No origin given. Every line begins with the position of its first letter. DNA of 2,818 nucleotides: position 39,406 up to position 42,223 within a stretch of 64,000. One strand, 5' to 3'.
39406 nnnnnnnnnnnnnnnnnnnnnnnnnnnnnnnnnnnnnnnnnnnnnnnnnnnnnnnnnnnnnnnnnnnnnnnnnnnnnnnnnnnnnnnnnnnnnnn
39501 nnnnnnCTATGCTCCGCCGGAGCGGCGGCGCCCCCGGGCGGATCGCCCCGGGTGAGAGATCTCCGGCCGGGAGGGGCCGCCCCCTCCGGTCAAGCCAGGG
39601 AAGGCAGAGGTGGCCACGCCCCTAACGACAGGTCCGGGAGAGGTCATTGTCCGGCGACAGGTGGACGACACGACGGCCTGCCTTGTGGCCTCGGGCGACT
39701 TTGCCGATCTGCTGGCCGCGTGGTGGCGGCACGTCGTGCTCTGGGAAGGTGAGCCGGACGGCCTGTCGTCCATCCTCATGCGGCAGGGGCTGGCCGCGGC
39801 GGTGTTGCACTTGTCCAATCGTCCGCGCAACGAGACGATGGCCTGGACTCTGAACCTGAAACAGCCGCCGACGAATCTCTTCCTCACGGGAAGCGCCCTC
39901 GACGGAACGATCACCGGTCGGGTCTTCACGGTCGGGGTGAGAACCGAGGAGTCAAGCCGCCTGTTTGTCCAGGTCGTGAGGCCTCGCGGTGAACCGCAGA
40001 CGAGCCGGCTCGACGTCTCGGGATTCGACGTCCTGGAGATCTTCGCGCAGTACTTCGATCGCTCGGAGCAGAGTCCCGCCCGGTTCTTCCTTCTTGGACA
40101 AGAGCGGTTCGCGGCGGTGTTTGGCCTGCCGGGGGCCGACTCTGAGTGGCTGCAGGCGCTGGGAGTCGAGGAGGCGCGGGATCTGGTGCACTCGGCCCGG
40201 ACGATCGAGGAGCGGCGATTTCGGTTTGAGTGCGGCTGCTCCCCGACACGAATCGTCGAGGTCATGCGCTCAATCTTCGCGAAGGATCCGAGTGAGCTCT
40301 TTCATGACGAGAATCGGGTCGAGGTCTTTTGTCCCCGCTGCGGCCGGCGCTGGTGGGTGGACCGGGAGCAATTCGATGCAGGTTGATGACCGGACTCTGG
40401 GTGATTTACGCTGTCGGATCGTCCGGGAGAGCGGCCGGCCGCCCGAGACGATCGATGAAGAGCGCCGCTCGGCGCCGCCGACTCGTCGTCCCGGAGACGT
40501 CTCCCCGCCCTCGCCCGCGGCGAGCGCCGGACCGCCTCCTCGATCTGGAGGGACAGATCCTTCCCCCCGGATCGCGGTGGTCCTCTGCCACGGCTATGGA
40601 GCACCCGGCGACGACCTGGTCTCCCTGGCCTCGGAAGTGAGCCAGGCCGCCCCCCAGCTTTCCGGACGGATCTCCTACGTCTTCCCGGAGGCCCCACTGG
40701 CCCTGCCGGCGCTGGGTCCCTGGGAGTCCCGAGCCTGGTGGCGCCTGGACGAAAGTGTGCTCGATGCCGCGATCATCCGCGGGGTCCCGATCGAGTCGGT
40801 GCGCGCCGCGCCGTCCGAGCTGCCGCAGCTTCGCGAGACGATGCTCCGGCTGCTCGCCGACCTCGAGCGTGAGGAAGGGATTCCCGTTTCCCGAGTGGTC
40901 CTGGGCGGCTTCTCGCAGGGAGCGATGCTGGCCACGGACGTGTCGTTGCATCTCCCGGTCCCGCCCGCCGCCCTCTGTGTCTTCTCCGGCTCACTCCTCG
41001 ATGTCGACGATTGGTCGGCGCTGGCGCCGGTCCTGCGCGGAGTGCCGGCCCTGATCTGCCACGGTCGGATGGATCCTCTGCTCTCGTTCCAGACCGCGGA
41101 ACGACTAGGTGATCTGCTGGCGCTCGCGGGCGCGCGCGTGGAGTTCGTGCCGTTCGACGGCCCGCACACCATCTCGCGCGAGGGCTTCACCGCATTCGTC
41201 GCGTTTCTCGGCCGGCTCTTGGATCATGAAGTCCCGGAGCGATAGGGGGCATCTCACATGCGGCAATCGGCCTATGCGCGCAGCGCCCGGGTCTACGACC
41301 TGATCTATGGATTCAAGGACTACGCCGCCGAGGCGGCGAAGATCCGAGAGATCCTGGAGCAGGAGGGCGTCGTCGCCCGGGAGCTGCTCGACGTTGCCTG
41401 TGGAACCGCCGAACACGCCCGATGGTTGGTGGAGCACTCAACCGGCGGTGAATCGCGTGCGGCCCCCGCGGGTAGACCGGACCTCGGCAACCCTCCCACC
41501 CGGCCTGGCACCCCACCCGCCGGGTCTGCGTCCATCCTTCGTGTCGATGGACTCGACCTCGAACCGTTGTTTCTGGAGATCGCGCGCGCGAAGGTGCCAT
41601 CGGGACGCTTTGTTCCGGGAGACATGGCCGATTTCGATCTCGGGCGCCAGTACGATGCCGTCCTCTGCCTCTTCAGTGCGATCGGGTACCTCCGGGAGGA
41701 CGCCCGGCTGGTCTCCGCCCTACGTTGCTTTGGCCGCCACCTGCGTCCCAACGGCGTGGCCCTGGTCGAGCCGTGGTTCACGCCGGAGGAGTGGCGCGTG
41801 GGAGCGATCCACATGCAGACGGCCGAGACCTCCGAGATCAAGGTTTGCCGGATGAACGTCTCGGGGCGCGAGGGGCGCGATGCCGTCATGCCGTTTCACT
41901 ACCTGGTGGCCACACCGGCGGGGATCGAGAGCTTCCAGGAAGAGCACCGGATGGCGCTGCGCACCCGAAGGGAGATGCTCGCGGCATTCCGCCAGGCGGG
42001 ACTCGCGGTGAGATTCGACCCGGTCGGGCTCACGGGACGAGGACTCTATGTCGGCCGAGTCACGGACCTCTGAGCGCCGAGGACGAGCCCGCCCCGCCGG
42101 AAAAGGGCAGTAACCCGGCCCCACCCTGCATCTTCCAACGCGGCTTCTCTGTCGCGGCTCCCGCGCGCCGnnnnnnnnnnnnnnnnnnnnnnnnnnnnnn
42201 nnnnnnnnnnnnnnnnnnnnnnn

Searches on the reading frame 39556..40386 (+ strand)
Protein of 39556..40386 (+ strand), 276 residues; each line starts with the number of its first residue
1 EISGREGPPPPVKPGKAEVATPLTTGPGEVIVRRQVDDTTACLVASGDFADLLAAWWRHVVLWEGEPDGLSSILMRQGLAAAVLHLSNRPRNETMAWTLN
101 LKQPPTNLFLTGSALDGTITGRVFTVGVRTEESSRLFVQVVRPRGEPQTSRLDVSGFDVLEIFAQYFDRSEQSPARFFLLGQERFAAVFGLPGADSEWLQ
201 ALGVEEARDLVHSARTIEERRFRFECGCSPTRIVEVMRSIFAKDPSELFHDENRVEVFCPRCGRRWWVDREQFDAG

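Call 12: search_protein_families(library=pfam, proteins=[window:39556-40386:+], max_evalue=0.01)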
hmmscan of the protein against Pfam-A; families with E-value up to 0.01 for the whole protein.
window:39556-40386:+ (276 aa): 1 family
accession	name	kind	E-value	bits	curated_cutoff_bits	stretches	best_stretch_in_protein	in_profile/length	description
PF01430.24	HSP33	-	1.1e-11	45.2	21.4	1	137-266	112-270/273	Hsp33 protein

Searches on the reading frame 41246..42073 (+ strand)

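Call 12: search_protein_families(library=pfam, proteins=[window:41246-42073:+], max_evalue=0.01)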
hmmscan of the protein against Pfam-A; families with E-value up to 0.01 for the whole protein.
window:41246-42073:+ (275 aa): 4 families
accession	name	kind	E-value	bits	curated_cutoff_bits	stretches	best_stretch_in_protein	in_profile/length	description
PF13649.12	Methyltransf_25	-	2.2e-10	41.5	27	1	98-170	22-97/97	Methyltransferase domain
PF08242.18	Methyltransf_12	-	8.9e-07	30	30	1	98-171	21-97/98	Methyltransferase domain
PF08241.18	Methyltransf_11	-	2.8e-06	28.3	21.2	1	98-173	19-94/95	Methyltransferase domain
PF13489.12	Methyltransf_23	-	0.009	16.2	27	0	41-255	20-161/164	Methyltransferase domain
